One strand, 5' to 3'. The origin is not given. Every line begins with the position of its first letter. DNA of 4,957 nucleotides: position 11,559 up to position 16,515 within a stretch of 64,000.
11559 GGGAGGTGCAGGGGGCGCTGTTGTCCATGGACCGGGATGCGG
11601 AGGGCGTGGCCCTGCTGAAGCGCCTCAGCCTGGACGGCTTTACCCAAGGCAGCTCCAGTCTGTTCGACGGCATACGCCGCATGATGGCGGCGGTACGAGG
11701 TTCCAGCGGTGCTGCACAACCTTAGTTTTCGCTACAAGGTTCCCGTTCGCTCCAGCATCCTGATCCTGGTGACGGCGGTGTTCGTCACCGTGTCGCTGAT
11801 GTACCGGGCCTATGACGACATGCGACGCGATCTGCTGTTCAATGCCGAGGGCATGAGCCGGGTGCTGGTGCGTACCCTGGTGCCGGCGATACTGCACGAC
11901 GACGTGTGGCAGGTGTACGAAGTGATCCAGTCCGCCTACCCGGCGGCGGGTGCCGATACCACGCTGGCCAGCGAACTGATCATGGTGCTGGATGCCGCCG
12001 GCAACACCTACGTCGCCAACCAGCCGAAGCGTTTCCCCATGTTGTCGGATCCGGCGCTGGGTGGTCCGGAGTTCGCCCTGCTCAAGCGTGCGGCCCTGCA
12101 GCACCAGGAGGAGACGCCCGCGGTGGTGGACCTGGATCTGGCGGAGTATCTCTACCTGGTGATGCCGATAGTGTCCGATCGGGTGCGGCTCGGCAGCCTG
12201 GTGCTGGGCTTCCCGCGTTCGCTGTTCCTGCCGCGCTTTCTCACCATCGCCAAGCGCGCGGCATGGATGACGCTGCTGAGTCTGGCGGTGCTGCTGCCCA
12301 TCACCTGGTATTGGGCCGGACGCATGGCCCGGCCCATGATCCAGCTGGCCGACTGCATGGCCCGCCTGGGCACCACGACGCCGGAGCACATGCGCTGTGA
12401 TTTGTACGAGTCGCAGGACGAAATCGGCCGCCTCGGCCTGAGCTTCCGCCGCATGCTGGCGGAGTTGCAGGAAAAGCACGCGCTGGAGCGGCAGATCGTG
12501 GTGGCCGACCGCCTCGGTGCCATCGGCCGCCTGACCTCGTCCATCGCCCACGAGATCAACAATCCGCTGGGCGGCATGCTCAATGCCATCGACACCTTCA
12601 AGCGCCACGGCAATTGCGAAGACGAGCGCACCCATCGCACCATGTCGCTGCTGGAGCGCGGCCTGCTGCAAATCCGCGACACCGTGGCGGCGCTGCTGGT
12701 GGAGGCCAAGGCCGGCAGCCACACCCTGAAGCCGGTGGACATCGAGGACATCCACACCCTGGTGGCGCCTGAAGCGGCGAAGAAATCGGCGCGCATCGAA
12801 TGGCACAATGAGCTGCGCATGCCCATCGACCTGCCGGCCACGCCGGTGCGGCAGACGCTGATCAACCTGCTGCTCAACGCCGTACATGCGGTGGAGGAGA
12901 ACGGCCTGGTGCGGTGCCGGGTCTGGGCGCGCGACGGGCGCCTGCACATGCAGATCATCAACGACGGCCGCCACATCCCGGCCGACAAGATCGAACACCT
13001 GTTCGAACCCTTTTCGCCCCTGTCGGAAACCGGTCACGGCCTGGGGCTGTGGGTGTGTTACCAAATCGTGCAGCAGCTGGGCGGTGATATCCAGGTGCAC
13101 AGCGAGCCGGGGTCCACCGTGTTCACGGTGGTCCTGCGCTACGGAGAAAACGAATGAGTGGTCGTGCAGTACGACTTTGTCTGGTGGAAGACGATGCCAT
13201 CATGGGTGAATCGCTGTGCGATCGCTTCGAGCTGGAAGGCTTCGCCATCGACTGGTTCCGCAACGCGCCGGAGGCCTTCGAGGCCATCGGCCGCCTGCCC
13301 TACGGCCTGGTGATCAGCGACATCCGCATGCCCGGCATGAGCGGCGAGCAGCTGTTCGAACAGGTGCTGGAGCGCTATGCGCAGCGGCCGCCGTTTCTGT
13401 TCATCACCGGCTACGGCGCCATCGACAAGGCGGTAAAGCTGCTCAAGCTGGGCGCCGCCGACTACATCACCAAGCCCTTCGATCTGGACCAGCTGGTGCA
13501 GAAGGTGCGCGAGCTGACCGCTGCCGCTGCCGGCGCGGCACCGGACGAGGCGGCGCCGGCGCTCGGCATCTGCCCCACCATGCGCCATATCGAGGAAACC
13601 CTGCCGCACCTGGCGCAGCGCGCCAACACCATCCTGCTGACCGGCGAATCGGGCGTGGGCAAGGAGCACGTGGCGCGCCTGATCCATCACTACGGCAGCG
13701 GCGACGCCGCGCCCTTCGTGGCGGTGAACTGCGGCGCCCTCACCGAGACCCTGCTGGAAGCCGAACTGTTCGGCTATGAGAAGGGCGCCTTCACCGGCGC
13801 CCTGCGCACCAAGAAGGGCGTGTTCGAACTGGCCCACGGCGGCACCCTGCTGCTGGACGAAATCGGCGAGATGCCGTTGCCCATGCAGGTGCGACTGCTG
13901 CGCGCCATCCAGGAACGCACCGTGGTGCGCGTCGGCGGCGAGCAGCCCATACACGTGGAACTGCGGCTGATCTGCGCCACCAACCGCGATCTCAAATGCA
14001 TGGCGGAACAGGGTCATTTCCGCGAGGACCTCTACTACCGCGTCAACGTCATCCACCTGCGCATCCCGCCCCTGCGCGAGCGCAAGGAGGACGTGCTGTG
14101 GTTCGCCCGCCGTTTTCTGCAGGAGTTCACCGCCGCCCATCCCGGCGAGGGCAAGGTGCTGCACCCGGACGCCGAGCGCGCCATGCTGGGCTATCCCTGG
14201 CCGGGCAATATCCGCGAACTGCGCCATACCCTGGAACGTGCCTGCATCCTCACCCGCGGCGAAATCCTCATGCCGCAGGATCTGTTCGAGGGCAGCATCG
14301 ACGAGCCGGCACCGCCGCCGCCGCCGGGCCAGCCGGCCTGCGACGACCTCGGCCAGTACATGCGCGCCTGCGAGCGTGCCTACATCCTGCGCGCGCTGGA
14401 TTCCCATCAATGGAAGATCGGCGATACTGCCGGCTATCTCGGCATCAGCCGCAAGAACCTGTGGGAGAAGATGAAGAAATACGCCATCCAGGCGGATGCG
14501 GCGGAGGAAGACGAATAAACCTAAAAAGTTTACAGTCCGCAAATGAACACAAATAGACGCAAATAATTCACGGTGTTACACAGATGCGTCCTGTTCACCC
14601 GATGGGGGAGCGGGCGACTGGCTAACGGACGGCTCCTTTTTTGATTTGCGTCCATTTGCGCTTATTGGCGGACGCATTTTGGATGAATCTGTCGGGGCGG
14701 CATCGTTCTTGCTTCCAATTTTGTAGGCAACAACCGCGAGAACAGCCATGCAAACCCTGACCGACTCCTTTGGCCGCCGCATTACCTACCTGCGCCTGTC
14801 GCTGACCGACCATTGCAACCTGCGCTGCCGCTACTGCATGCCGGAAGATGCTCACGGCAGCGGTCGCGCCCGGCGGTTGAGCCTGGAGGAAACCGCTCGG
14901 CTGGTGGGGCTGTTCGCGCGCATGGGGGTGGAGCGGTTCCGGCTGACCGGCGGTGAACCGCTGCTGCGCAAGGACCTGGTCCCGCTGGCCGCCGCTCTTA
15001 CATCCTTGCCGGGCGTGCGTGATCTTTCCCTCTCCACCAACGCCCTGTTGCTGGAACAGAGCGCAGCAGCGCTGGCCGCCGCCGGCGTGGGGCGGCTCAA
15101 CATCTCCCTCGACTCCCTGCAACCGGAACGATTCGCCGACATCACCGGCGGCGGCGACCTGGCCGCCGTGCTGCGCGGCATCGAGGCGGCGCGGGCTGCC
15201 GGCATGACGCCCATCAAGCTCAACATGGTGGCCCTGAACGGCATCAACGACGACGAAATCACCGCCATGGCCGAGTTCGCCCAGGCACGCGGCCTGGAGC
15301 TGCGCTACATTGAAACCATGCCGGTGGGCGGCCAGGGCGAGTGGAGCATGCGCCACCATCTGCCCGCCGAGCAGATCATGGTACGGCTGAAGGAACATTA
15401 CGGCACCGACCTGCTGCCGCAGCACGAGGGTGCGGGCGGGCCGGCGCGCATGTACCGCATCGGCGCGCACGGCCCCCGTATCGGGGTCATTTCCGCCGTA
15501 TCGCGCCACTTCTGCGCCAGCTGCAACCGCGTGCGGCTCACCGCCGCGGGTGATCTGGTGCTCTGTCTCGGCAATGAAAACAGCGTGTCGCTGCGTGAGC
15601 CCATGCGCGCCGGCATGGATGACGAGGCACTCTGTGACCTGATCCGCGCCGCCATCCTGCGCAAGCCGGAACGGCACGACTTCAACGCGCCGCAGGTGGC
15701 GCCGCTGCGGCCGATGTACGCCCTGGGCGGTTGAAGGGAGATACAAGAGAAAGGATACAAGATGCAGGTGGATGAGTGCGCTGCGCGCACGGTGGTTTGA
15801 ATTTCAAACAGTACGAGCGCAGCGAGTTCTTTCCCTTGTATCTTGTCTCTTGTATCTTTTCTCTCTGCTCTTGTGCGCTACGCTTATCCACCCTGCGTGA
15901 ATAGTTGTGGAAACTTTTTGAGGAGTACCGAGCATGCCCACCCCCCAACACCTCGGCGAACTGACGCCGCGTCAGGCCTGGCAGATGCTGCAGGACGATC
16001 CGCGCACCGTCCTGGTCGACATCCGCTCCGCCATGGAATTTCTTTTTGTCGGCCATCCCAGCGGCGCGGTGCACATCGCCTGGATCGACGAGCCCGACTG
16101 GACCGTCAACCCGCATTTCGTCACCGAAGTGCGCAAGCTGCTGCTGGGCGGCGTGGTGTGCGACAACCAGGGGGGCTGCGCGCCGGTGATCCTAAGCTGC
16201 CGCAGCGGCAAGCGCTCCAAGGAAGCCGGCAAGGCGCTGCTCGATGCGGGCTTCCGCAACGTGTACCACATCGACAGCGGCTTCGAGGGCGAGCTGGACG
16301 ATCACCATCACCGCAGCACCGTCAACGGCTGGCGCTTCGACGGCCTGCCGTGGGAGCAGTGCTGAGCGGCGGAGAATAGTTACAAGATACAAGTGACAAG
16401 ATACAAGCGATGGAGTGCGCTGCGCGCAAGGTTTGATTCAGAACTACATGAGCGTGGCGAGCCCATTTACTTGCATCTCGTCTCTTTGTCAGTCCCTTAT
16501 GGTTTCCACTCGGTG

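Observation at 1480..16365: Uncharacterised Mo-bisPGD enzyme locus: ttr/srd-like B-C-A gene order, aio/arx-like binding-protein + kinase + sigma54 control, inside an arsenic island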

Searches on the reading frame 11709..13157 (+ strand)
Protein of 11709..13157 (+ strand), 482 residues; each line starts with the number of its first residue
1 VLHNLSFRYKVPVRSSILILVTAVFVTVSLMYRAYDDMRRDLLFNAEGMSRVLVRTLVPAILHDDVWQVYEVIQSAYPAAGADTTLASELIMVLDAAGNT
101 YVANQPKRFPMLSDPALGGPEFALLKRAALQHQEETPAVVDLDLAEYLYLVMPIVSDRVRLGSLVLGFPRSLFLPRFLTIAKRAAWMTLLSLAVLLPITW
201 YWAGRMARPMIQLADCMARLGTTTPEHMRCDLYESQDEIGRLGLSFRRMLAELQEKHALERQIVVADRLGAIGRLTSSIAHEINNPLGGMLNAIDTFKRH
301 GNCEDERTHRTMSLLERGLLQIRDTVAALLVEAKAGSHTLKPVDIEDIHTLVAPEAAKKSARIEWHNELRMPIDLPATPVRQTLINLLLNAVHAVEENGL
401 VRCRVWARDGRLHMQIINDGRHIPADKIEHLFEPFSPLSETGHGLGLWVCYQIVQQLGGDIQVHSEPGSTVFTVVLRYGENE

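Call 4: search_protein_families(library=pfam, proteins=[window:11709-13157:+])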
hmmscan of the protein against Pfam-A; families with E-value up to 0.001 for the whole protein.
window:11709-13157:+ (482 aa): 4 families
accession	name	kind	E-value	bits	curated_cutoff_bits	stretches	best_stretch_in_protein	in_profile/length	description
PF02518.31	HATPase_c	-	5.5e-22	78.7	26.4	1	379-477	5-108/111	Histidine kinase-, DNA gyrase B-, and HSP90-like ATPase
PF00512.31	HisKA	-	5.2e-06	26.8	26.9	1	273-335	3-63/66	His Kinase A (phospho-acceptor) domain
PF00672.30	HAMP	-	0.00051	20.8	25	0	204-255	4-53/53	HAMP domain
PF14501.12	HATPase_c_5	-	0.00082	19.7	22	0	384-475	10-100/102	GHKL domain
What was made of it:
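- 11709..13157 (+): S: membrane histidine kinase (HAMP, HisKA, HATPase_c). Call 4.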

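Call 5: search_protein_families(library=ncbifam, proteins=[window:11709-13157:+], max_evalue=0.00001)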
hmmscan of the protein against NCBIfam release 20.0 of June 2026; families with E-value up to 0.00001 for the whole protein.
window:11709-13157:+ (482 aa): 61 families (the best 25 are shown)
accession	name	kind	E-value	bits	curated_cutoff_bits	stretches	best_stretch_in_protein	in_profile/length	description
NF008468.0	PRK11360.1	equivalog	6.8e-37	127.1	646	1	251-480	375-610/616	two-component system sensor histidine kinase AtoS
NF007688.0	PRK10364.1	equivalog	1.1e-27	96.9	479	1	254-476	222-449/460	two-component system sensor histidine kinase ZraS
NF052574.1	HisKinEspCMyxo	equivalog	6.7e-27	94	1200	1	254-477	399-636/785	serine histidine kinase EspC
NF053867.1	SprKinKinDBac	equivalog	3.6e-24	85.1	775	1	253-471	267-490/500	sporulation kinase KinD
NF047497.1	HK_LIC_12097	equivalog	4.4e-21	75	500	1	260-476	138-364/367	LIC_12097 family sensor histidine kinase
NF010411.0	PRK13837.1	equivalog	4.9e-21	74.5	647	1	254-476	432-673/828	two-component system VirA-like sensor kinase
NF008312.0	PRK11100.1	equivalog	1.9e-20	73.1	356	1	146-471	146-466/477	two-component system sensor histidine kinase CreC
NF052573.1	HisKinEspAMyxo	equivalog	1.5e-19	69.6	1400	1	253-478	365-611/755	serine histidine kinase EspA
TIGR02916.1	PEP_his_kin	equivalog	3.8e-19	68.7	300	1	251-476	454-678/679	XrtA/PEP-CTERM system histidine kinase PrsK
NF038348.1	T2SS_HK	subfamily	3.9e-19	68.5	450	1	375-476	467-571/574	histidine kinase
NF006800.0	PRK09303.1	equivalog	1.6e-18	66.9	342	1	254-469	139-367/383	histidine kinase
NF011874.0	PRK15347.1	equivalog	1.7e-18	66.1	852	1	163-471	277-607/921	two component system sensor kinase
NF047794.1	HisKinPtgB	equivalog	4.2e-17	61.6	1000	1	189-466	344-642/656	two-component system sensor histidine kinase PgtB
NF008293.1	PRK11073.1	equivalog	3.8e-16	59.3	240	1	254-476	112-345/349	nitrogen regulation protein NR(II)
NF033091.0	HK_VanS_ACDEFG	equivalog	1.4e-15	57.2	400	1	353-476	163-292/293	vancomycin resistance histidine kinase VanS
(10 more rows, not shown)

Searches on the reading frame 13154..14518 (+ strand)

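Call 4: search_protein_families(library=pfam, proteins=[window:13154-14518:+])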
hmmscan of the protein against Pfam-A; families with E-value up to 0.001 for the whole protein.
window:13154-14518:+ (454 aa): 6 families
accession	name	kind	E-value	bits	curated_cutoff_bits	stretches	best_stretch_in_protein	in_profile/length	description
PF00158.32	Sigma54_activat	-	8.7e-65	217.9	20.2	1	141-302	6-167/168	Sigma-54 interaction domain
PF00072.30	Response_reg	-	2.9e-23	82.6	30.2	1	9-119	2-111/111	Response regulator receiver domain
PF14532.12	Sigma54_activ_2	-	5.5e-20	72.4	25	1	138-307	2-138/138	Sigma-54 interaction domain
PF25601.1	AAA_lid_14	-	6.1e-19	68.1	27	1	308-379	1-72/87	AAA+ ATPase lid domain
PF02954.25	HTH_8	-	2.3e-11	43.7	22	1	404-443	3-42/42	Bacterial regulatory protein, Fis family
PF07728.20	AAA_5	-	5e-06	27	22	1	160-278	2-123/139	AAA domain (dynein-related subfamily)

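Call 21: search_protein_families(library=ncbifam, proteins=[window:13154-14518:+], max_evalue=0.01)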
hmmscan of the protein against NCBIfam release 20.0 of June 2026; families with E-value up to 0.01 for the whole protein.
window:13154-14518:+ (454 aa): 98 families (the best 25 are shown)
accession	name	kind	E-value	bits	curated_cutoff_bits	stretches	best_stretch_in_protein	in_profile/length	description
NF008469.0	PRK11361.1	equivalog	3.4e-111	372.2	714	1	7-447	6-459/461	acetoacetate metabolism transcriptional regulator AtoC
TIGR01818.1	ntrC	equivalog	1.2e-100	337.5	558.6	1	10-377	3-377/463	nitrogen regulation protein NR(I)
TIGR02915.1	PEP_resp_reg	equivalog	8e-96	321.6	502.6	1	11-445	4-444/445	PEP-CTERM-box response regulator transcription factor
NF049963.1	RespRegFlgRCampy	domain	1.3e-95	320.8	750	1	8-444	3-428/429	fla regulon two-component system response regulator FlgR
NF041552.1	TF_PrdR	equivalog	2.7e-92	310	795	1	111-443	244-576/577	sigma-54 dependent transcriptional regulator PrdR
TIGR01817.1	nifA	equivalog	7.9e-92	308.7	528.85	1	90-377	152-438/534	nif-specific transcriptional activator NifA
NF007689.0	PRK10365.1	equivalog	9.2e-90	301.5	760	1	8-440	8-439/441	sigma-54-dependent response regulator transcription factor ZraR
TIGR02329.1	propionate_PrpR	equivalog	9e-89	298.5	499.2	1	135-442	213-526/526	propionate catabolism operon regulatory protein PrpR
NF011695.0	PRK15115.1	equivalog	4e-88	296.1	763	1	3-372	4-373/445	two-component system response regulator GlrR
NF008176.1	PRK10923.1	equivalog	2.4e-87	293.5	620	1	9-380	7-384/469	nitrogen regulation protein NR(I)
NF050807.1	TransRegFlbDCaul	equivalog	1.8e-86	290.8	750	1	91-444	83-439/454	sigma-54-dependent transcriptional regulator FlbD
NF003451.0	PRK05022.1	equivalog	2.9e-86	290.2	476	1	109-445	163-510/512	nitric oxide reductase transcriptional regulator NorR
NF011953.0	PRK15424.1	equivalog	1e-85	288.4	703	1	130-443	215-534/538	propionate catabolism operon regulatory protein PrpR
NF038308.1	RNA_repair_RtcR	equivalog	6.7e-85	285.9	650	1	141-446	187-519/530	RNA repair transcriptional activator RtcR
NF051870.1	NAssimRespRegNtrX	equivalog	1.2e-81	274.9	600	1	9-443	5-450/452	nitrogen assimilation response regulator NtrX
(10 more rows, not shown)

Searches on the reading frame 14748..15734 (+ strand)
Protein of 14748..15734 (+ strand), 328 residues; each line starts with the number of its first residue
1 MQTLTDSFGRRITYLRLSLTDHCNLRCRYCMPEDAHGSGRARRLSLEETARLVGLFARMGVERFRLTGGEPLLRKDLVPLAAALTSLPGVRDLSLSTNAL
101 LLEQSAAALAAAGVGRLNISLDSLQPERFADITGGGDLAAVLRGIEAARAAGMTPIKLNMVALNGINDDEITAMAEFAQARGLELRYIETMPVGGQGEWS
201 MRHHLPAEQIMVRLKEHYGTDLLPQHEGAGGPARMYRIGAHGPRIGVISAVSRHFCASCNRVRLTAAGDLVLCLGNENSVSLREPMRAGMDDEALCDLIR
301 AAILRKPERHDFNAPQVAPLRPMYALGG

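Call 4: search_protein_families(library=pfam, proteins=[window:14748-15734:+])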
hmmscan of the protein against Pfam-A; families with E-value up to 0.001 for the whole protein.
window:14748-15734:+ (328 aa): 3 families
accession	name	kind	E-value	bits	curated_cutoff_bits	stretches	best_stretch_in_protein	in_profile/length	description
PF04055.27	Radical_SAM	-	2.1e-36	126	29.5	1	18-178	2-166/166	Radical SAM superfamily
PF06463.18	Mob_synth_C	-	6.7e-35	120.3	37.4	1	184-311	2-127/128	Molybdenum Cofactor Synthesis C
PF13353.11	Fer4_12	-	2.1e-05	25.2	22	1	20-76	12-68/137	4Fe-4S single cluster domain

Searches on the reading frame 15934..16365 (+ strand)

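Call 4: search_protein_families(library=pfam, proteins=[window:15934-16365:+])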
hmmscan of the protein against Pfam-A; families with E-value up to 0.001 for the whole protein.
window:15934-16365:+ (143 aa): 1 family
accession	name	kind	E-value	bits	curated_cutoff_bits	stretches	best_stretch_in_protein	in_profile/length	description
PF00581.25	Rhodanese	-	7.2e-14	52.5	22.2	1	11-119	1-98/102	Rhodanese-like domain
